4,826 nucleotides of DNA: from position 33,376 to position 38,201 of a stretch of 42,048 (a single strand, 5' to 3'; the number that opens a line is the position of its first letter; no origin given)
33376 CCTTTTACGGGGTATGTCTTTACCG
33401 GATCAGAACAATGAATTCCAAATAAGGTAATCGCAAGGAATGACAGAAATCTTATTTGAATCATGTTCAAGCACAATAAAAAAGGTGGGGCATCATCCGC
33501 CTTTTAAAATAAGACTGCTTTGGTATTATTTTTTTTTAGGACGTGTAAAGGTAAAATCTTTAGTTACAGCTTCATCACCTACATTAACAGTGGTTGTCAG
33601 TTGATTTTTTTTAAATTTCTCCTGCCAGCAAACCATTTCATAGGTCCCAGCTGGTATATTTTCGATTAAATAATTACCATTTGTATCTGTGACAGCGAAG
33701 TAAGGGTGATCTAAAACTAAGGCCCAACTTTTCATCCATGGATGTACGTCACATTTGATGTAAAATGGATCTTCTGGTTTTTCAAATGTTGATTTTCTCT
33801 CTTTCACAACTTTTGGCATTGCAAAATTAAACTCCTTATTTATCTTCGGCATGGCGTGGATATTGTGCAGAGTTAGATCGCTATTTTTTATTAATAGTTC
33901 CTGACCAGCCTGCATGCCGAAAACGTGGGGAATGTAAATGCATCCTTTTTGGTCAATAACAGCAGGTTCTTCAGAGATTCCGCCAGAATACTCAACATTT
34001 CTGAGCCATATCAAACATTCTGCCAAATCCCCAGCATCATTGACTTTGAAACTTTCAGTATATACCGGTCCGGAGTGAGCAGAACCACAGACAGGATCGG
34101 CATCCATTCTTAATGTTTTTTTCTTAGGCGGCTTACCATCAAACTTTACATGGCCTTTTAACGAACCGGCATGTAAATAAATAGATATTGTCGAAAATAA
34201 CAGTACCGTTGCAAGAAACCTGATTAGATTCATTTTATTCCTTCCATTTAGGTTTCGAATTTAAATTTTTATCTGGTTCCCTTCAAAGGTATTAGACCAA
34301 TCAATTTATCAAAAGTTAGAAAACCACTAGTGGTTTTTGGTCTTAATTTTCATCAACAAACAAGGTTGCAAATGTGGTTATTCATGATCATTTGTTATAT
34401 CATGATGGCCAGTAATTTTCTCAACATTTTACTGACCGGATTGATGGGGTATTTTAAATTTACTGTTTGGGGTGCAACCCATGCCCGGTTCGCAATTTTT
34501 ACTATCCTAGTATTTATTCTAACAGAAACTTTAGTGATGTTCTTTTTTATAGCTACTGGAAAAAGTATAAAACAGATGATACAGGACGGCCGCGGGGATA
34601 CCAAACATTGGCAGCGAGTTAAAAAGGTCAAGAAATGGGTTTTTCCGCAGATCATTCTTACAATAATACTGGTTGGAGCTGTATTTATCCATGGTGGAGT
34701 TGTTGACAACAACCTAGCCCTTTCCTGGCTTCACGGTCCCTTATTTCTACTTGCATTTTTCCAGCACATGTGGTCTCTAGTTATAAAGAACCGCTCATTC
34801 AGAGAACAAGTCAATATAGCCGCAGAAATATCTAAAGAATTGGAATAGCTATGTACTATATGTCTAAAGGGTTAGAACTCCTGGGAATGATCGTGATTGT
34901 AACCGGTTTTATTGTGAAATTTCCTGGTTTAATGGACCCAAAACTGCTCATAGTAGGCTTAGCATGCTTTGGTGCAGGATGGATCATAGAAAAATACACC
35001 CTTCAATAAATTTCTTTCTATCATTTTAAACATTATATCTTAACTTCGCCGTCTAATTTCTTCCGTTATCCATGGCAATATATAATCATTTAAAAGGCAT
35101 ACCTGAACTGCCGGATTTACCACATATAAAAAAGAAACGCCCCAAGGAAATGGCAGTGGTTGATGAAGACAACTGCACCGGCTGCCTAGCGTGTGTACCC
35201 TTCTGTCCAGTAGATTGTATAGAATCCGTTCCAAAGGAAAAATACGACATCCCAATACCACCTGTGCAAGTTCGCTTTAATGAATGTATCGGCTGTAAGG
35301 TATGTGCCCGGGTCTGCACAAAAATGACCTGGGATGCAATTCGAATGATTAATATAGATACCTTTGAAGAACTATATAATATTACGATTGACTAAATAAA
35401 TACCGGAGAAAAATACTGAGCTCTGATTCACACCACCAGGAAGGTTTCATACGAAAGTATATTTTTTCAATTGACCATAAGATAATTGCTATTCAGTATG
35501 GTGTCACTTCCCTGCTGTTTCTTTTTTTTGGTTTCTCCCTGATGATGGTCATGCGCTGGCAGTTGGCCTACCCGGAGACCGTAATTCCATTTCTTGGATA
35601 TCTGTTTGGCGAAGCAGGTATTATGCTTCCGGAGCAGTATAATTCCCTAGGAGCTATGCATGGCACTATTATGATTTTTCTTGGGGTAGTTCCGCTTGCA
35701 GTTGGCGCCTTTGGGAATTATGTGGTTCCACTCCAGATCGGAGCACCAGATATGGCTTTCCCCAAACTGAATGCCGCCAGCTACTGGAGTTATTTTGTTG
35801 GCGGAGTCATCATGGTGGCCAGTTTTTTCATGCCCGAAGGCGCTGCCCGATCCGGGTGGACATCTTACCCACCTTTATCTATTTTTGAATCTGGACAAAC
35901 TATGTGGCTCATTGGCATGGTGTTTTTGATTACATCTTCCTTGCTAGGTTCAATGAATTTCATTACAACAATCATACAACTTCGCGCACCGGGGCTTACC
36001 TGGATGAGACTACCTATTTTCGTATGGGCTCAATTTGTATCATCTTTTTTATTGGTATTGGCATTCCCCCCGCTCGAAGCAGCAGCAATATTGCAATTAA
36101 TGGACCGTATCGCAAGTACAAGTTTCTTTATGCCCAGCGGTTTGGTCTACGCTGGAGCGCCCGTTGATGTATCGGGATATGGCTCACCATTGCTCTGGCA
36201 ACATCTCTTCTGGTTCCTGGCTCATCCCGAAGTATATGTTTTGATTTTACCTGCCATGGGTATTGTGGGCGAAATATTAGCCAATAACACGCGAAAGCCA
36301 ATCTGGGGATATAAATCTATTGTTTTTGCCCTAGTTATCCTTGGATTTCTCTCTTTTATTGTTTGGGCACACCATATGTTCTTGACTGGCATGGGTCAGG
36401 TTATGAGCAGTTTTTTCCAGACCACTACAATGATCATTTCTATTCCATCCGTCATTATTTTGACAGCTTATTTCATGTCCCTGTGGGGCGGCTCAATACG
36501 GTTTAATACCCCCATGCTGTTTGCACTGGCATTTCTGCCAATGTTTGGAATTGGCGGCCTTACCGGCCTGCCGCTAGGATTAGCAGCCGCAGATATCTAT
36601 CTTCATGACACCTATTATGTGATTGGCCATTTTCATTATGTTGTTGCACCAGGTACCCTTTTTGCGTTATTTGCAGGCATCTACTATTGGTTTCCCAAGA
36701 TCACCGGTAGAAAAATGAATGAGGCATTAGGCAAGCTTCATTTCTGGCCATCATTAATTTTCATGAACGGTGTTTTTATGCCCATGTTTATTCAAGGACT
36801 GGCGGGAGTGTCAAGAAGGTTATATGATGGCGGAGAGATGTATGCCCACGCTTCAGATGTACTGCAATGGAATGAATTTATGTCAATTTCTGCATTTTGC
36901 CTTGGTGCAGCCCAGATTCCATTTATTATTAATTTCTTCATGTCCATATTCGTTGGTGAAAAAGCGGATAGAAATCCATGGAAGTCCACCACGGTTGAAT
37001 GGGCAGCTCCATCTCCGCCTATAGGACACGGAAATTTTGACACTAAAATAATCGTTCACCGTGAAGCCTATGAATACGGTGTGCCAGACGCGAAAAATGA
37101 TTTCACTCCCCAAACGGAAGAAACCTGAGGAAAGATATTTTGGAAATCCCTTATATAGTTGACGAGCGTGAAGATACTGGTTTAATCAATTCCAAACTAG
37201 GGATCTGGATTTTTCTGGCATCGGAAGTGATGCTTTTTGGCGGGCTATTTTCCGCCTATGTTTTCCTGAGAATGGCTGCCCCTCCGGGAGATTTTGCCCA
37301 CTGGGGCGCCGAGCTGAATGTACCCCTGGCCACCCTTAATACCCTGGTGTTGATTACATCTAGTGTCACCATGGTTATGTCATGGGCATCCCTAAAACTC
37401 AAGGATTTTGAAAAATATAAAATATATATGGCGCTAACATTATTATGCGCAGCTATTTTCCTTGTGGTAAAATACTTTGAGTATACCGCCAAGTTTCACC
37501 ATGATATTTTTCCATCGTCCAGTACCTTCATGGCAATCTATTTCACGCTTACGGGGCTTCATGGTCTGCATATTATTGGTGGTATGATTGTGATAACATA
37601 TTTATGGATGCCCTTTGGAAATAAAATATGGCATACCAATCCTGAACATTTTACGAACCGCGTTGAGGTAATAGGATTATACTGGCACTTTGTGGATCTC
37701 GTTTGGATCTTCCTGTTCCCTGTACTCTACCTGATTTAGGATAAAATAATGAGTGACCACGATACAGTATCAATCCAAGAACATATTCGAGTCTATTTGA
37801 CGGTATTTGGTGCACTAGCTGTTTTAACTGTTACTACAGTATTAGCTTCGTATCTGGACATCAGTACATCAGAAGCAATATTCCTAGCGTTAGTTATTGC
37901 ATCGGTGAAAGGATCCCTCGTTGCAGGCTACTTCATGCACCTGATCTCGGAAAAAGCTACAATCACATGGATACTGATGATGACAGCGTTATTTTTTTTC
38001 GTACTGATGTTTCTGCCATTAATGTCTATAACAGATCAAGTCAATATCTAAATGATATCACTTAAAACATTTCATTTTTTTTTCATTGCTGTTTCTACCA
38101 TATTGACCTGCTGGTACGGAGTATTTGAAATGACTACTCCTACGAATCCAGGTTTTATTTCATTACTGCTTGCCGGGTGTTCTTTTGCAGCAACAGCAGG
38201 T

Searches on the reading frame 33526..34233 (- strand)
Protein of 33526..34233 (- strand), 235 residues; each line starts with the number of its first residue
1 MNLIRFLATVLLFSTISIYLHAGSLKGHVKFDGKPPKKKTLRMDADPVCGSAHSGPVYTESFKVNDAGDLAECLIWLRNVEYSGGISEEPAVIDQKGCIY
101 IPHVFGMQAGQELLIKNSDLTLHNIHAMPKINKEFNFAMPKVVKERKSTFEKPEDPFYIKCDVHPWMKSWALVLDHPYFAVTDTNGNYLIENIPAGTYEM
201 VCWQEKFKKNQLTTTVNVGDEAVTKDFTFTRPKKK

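Call 10: search_protein_families(library=pfam, proteins=[window:33526-34233:-], max_evalue=0.001)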
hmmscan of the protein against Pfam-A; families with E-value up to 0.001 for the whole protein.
window:33526-34233:- (235 aa): 3 families
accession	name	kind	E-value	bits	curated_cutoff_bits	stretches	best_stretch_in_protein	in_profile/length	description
PF13620.12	CarboxypepD_reg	-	3.5e-06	27.7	32.3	1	179-228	31-80/82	Carboxypeptidase regulatory-like domain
PF14686.12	fn3_3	-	7.1e-06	26.1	24.4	1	177-221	26-70/75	Polysaccharide lyase family 4, domain II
PF13715.12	CarbopepD_reg_2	-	0.00074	19.9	32.2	0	180-217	28-65/88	CarboxypepD_reg-like domain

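Call 61: search_protein_families(library=pfam, proteins=[window:33526-34233:-], max_evalue=5)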
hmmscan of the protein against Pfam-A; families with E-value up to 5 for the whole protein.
window:33526-34233:- (235 aa): 6 families
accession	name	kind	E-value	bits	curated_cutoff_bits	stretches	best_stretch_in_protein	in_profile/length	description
PF13620.12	CarboxypepD_reg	-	3.5e-06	27.7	32.3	1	179-228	31-80/82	Carboxypeptidase regulatory-like domain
PF14686.12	fn3_3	-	7.1e-06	26.1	24.4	1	177-221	26-70/75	Polysaccharide lyase family 4, domain II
PF13715.12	CarbopepD_reg_2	-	0.00074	19.9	32.2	1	180-217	28-65/88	CarboxypepD_reg-like domain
PF17210.9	SdrD_B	-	0.097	13.3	29.7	1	181-221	43-81/112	SdrD B-like domain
PF17802.7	SpaA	-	0.14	12.8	23.1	1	180-201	36-57/91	Prealbumin-like fold domain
PF18925.5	DUF5675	-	0.22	11.8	26.7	1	191-218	36-63/114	Family of unknown function (DUF5675)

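Call 62: search_solved_structures(query=window:33526-34233:-, max_evalue=5, show_alignments=1)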
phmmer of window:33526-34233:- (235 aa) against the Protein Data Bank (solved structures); distinct sequences matched with E-value up to 5: 2.
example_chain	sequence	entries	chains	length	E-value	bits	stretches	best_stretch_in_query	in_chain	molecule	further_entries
4wi0_B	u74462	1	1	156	1.1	12.1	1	178-214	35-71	Cellulosomal scaffoldin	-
4u3s_B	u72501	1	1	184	1.2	11.9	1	177-214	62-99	Cellulosomal scaffoldin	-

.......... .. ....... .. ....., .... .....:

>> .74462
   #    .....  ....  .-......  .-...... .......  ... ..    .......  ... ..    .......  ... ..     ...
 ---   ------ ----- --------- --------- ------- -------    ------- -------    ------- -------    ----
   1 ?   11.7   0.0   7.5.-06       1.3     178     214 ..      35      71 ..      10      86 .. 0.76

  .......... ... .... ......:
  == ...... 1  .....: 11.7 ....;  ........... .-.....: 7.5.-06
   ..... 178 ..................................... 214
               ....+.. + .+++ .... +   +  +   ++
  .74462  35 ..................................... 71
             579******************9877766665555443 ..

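Call 67: search_solved_structures(query=A5, max_evalue=10, show_alignments=2)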
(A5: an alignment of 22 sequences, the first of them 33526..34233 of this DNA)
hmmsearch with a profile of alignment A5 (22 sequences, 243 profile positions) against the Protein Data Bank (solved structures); distinct sequences matched with E-value up to 10: 33.
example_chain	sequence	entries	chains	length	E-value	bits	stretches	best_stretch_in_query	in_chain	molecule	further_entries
9c7v_B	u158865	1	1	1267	1.3e-11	47.6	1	192-235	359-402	BOS complex subunit NOMO2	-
5fc9_A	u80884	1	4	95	9.6e-06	28.4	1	109-182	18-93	Blue (Type 1) copper domain protein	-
1sfd_A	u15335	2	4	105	2.1e-05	27.3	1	95-183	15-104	Amicyanin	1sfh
1sf3_A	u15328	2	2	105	2.4e-05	27.1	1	95-183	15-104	Amicyanin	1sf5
4p5r_A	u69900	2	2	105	4e-05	26.4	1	95-183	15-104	Amicyanin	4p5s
2gb2_A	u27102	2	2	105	6e-05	25.8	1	95-183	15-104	Amicyanin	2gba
1mda_A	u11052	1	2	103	8.9e-05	25.2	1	95-183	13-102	AMICYANIN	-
1aac_A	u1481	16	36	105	9.1e-05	25.2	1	95-183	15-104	AMICYANIN | PROTEIN (AMICYANIN)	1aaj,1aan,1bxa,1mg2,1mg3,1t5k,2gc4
10ps_A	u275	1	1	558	9.3e-05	25.2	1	190-212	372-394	Serine-aspartate repeat-containing protein D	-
2qdv_A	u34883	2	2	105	0.00012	24.8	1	95-183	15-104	Amicyanin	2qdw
4wi0_B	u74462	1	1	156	0.00038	23.2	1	190-231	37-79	Cellulosomal scaffoldin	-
4u3s_B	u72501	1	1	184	0.00051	22.7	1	190-231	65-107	Cellulosomal scaffoldin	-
3ply_A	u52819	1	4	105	0.00055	22.6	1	95-183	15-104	Amicyanin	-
3ie9_A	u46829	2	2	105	0.0016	21.1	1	95-182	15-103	Amicyanin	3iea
9cck_A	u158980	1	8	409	0.0028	20.3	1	110-183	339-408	Copper-containing nitrite reductase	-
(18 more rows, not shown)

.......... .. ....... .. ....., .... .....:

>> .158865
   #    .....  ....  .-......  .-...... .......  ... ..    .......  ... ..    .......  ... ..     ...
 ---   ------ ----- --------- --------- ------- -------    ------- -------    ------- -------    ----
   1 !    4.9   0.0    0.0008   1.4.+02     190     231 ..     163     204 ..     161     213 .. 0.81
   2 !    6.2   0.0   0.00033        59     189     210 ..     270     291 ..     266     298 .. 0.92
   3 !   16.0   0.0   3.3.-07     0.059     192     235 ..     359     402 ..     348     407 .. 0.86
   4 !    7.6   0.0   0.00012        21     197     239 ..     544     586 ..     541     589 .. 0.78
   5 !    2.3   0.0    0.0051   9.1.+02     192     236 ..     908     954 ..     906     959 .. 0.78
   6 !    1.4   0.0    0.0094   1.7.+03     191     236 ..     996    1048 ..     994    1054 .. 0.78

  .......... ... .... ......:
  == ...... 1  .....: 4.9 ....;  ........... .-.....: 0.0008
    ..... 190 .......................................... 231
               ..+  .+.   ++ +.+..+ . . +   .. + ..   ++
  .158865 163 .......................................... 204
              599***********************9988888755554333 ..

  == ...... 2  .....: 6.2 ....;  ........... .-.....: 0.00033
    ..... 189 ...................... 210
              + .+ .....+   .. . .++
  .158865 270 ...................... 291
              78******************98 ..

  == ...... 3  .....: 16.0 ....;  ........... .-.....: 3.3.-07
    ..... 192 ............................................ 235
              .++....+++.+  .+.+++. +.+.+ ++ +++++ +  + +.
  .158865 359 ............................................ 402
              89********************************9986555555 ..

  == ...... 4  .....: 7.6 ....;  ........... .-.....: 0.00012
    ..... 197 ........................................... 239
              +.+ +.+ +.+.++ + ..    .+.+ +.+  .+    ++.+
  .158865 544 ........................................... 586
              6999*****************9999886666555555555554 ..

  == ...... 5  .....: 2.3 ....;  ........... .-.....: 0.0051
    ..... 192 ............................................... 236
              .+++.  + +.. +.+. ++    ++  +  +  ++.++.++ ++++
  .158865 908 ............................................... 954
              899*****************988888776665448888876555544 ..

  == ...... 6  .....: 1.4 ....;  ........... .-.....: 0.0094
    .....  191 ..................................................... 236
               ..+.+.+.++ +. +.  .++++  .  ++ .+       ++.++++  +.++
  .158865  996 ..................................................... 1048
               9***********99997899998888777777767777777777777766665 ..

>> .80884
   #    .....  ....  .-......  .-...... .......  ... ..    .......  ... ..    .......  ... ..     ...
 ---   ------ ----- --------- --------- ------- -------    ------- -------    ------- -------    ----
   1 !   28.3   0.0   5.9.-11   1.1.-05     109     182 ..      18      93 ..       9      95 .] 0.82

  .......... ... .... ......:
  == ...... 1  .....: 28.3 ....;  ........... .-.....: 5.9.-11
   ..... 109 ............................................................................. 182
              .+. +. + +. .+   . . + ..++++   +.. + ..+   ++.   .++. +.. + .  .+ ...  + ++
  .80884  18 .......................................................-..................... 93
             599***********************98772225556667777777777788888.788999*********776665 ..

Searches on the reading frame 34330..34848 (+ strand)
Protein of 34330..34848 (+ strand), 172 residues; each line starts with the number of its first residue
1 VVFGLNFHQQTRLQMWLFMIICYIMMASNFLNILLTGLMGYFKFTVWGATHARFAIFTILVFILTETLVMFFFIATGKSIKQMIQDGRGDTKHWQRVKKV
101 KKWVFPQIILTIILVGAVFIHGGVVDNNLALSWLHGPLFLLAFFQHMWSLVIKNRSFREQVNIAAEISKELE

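Call 10: search_protein_families(library=pfam, proteins=[window:34330-34848:+], max_evalue=0.001)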
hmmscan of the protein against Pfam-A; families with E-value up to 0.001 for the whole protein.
window:34330-34848:+ (172 aa): 0 families

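Call 61: search_protein_families(library=pfam, proteins=[window:34330-34848:+], max_evalue=5)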
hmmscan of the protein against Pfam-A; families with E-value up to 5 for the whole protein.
window:34330-34848:+ (172 aa): 1 family
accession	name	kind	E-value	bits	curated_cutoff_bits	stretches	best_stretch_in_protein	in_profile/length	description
PF06195.18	DUF996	-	0.09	13.4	31.3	1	13-120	26-133/138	Protein of unknown function (DUF996)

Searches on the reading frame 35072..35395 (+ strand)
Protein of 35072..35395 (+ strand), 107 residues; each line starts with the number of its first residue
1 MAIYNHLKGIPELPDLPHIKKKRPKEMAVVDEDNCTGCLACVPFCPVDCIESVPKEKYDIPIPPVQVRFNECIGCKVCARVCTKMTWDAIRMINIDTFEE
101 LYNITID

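Call 10: search_protein_families(library=pfam, proteins=[window:35072-35395:+], max_evalue=0.001)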
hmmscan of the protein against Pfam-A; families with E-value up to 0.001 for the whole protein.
window:35072-35395:+ (107 aa): 11 families
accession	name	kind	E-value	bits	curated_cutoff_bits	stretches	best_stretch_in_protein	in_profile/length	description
PF14697.11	Fer4_21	-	4.5e-12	46.3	35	2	22-51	28-58/59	4Fe-4S dicluster domain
PF00037.32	Fer4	-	2e-10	40.4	21.1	1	29-51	2-24/24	4Fe-4S binding domain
PF12838.12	Fer4_7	-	2.7e-09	37.8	27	2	34-83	1-49/52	4Fe-4S dicluster domain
PF12797.12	Fer4_2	-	2e-08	34.1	24.5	1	28-47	3-22/22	4Fe-4S binding domain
PF13237.11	Fer4_10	-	5.9e-07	29.8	25.5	1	28-82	2-52/53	4Fe-4S dicluster domain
PF12800.12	Fer4_4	-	1.5e-06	28.4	24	1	33-47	2-16/17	4Fe-4S binding domain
PF12837.12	Fer4_6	-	4.1e-06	26.9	25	1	28-50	2-24/24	4Fe-4S binding domain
PF13187.11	Fer4_9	-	6.7e-06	26.5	27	1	34-84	1-49/52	4Fe-4S dicluster domain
PF25160.1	LdpA_Fe-S-bd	-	9e-06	25.8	27.6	1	29-53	22-46/49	LdpA Fe-S cluster-binding domain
PF13183.11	Fer4_8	-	1.7e-05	25.7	27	0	70-82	3-15/68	4Fe-4S dicluster domain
PF13746.11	Fer4_18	-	0.0004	21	27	0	3-48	28-74/114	4Fe-4S dicluster domain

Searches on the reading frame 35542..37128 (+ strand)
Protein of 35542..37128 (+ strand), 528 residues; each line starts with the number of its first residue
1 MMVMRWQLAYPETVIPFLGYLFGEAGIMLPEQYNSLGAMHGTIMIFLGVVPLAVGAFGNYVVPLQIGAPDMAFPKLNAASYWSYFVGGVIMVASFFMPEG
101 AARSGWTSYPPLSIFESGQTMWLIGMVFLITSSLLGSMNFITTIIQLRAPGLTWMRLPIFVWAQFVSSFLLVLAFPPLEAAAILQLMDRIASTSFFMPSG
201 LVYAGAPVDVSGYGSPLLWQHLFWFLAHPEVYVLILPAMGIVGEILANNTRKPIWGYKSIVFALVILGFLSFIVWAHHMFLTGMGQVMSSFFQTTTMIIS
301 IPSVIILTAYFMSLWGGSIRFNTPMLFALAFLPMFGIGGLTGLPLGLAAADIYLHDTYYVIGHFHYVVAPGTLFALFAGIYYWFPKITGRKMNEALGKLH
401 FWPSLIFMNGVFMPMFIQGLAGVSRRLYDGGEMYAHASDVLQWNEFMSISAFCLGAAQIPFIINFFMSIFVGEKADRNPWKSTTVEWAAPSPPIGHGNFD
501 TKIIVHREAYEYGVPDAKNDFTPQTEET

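Call 10: search_protein_families(library=pfam, proteins=[window:35542-37128:+], max_evalue=0.001)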
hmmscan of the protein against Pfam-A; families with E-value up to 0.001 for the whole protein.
window:35542-37128:+ (528 aa): 1 family
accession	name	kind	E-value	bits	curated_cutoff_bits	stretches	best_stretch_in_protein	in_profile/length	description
PF00115.25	COX1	-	2.6e-133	445.5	34.8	1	2-451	22-434/436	Cytochrome C and Quinol oxidase polypeptide I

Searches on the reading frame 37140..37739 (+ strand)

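Call 11: search_protein_families(library=pfam, proteins=[window:37140-37739:+], max_evalue=0.001)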
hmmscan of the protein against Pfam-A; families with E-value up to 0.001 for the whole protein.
window:37140-37739:+ (199 aa): 1 family
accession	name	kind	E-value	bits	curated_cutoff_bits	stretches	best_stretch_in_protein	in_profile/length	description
PF00510.24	COX3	-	4.9e-22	79.5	23.8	1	19-198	77-255/258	Cytochrome c oxidase subunit III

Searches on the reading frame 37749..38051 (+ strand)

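Call 11: search_protein_families(library=pfam, proteins=[window:37749-38051:+], max_evalue=0.001)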
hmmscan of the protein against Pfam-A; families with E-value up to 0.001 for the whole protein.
window:37749-38051:+ (100 aa): 1 family
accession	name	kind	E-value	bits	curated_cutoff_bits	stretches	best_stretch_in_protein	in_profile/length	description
PF03626.19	COX4_pro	-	3.8e-12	46.9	28.9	1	18-88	2-70/72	Prokaryotic Cytochrome C oxidase subunit IV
